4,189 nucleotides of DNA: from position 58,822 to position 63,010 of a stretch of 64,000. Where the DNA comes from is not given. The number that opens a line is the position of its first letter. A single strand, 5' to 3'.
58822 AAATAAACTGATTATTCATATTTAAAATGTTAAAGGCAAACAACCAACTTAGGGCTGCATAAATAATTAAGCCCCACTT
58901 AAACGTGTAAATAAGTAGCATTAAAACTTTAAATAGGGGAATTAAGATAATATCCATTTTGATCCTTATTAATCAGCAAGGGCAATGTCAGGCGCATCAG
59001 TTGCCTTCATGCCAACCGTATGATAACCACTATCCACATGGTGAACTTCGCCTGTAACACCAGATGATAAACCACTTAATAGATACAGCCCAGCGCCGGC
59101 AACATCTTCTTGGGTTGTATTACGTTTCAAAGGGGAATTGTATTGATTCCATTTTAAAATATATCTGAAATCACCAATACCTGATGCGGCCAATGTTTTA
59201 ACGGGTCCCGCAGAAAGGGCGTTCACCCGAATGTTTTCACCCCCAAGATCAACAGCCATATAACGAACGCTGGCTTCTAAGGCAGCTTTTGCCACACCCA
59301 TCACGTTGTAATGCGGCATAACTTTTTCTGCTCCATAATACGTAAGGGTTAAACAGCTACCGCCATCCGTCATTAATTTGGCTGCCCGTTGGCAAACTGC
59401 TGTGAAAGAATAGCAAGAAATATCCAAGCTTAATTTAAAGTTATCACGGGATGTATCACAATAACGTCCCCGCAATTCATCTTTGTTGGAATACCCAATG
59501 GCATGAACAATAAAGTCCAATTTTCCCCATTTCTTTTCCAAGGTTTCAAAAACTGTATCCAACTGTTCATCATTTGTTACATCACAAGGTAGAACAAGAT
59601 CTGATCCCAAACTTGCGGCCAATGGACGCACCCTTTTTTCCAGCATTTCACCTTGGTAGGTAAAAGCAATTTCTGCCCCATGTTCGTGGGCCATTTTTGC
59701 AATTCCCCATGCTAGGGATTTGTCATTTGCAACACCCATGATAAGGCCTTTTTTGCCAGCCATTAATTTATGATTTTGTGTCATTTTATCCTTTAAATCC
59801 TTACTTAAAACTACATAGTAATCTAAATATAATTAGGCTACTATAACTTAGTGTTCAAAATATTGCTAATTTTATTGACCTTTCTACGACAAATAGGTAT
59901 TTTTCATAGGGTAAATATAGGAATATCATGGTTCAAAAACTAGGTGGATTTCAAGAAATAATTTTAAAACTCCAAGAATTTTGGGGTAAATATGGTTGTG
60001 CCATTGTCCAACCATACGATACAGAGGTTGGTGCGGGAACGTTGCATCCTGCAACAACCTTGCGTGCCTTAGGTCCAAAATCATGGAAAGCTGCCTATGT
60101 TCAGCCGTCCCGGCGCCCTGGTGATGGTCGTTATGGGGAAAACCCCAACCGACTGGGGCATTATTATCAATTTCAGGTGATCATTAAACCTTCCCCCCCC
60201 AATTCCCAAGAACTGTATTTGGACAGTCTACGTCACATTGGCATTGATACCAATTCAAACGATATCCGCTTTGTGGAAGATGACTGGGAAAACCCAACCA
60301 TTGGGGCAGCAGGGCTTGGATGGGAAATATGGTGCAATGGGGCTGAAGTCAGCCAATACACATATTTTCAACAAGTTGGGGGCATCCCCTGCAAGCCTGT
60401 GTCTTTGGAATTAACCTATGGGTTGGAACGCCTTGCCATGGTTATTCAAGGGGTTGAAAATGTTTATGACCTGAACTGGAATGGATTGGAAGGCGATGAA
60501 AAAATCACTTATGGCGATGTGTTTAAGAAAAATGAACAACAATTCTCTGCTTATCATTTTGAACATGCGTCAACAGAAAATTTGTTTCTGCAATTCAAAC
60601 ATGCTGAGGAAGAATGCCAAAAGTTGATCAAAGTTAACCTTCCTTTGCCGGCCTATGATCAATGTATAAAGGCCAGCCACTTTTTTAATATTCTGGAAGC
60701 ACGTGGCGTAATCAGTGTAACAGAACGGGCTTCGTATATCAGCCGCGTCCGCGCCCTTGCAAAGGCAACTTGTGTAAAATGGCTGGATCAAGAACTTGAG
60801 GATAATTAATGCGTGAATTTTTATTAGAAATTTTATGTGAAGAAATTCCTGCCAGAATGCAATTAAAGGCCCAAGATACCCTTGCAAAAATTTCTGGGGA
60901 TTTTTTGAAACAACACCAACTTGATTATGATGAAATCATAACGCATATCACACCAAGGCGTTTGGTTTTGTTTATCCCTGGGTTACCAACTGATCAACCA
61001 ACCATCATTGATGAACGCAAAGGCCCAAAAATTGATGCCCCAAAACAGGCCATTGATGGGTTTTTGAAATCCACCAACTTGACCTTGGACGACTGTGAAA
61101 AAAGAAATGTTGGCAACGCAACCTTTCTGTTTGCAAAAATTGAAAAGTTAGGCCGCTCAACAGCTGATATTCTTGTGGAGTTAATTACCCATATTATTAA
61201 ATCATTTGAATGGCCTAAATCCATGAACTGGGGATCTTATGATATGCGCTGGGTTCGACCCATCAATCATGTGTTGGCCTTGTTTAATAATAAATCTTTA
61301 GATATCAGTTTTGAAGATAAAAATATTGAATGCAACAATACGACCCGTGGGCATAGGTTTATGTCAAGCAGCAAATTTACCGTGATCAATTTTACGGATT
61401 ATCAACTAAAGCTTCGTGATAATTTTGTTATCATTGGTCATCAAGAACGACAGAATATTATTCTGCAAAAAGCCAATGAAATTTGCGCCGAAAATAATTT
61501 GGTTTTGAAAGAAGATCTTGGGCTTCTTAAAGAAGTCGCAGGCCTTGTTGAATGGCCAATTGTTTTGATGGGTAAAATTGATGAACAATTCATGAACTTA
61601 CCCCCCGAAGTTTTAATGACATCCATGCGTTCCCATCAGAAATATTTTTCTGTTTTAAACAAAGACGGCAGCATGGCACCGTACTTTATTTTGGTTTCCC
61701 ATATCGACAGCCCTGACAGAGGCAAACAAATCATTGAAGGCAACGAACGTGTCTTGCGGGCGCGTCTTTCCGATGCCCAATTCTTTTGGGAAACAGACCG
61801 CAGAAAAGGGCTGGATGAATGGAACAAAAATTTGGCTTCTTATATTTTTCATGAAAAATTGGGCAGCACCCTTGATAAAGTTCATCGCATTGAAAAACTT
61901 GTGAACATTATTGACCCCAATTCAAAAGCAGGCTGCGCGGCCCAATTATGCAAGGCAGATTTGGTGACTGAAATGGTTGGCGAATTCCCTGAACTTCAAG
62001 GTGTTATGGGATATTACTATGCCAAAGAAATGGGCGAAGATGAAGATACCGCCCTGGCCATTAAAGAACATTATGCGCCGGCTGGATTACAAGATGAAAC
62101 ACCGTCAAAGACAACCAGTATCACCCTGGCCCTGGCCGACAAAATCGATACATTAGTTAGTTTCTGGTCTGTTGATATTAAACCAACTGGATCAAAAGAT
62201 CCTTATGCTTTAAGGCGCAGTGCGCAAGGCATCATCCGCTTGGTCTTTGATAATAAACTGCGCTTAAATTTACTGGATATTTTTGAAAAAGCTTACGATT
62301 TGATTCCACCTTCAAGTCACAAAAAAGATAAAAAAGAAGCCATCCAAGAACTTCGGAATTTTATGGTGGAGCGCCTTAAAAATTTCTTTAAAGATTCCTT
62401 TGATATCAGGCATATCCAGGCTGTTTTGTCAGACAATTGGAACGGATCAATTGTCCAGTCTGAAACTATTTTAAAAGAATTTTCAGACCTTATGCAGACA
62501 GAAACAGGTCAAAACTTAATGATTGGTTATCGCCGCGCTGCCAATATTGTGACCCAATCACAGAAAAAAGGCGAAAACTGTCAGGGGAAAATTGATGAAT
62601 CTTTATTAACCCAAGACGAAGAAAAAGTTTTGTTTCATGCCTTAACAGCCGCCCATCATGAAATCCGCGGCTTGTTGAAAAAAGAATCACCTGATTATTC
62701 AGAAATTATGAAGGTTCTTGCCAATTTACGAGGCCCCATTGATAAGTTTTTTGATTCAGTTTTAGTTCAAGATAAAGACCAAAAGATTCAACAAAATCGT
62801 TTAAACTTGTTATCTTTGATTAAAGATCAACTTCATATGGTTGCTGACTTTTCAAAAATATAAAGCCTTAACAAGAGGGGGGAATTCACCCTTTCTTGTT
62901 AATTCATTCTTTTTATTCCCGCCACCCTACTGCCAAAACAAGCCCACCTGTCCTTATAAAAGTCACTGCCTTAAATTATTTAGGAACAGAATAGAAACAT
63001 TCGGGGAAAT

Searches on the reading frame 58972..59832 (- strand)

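Call 58: search_protein_families(library=pfam, proteins=[window:58972-59832:-], max_evalue=0.00001)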
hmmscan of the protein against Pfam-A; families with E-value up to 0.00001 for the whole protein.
window:58972-59832:- (287 aa): 2 families
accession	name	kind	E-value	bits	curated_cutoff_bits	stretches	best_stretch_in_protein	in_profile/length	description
PF13561.12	adh_short_C2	-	1.8e-91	306.4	27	1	33-271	1-236/236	Enoyl-(Acyl carrier protein) reductase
PF00106.31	adh_short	-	8e-18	65.1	26.6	1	40-215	12-186/195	short chain dehydrogenase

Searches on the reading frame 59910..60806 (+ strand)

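Call 58: search_protein_families(library=pfam, proteins=[window:59910-60806:+], max_evalue=0.00001)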
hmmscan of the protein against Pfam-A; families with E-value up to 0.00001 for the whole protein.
window:59910-60806:+ (299 aa): 1 family
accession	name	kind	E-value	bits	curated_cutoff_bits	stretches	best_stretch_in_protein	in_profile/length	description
PF02091.20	tRNA-synt_2e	-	6.5e-141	468.9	27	1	14-294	1-276/278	Glycyl-tRNA synthetase alpha subunit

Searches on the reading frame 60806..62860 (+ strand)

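Call 58: search_protein_families(library=pfam, proteins=[window:60806-62860:+], max_evalue=0.00001)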
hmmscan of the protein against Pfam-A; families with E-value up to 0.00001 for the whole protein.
window:60806-62860:+ (685 aa): 2 families
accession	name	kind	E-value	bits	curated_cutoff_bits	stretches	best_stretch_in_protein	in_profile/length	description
PF02092.22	tRNA_synt_2f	-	1.2e-186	622.2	29.2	1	5-541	1-535/536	Glycyl-tRNA synthetase beta subunit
PF05746.21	DALR_1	-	1.1e-10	42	22.3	1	574-677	4-103/117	DALR anticodon binding domain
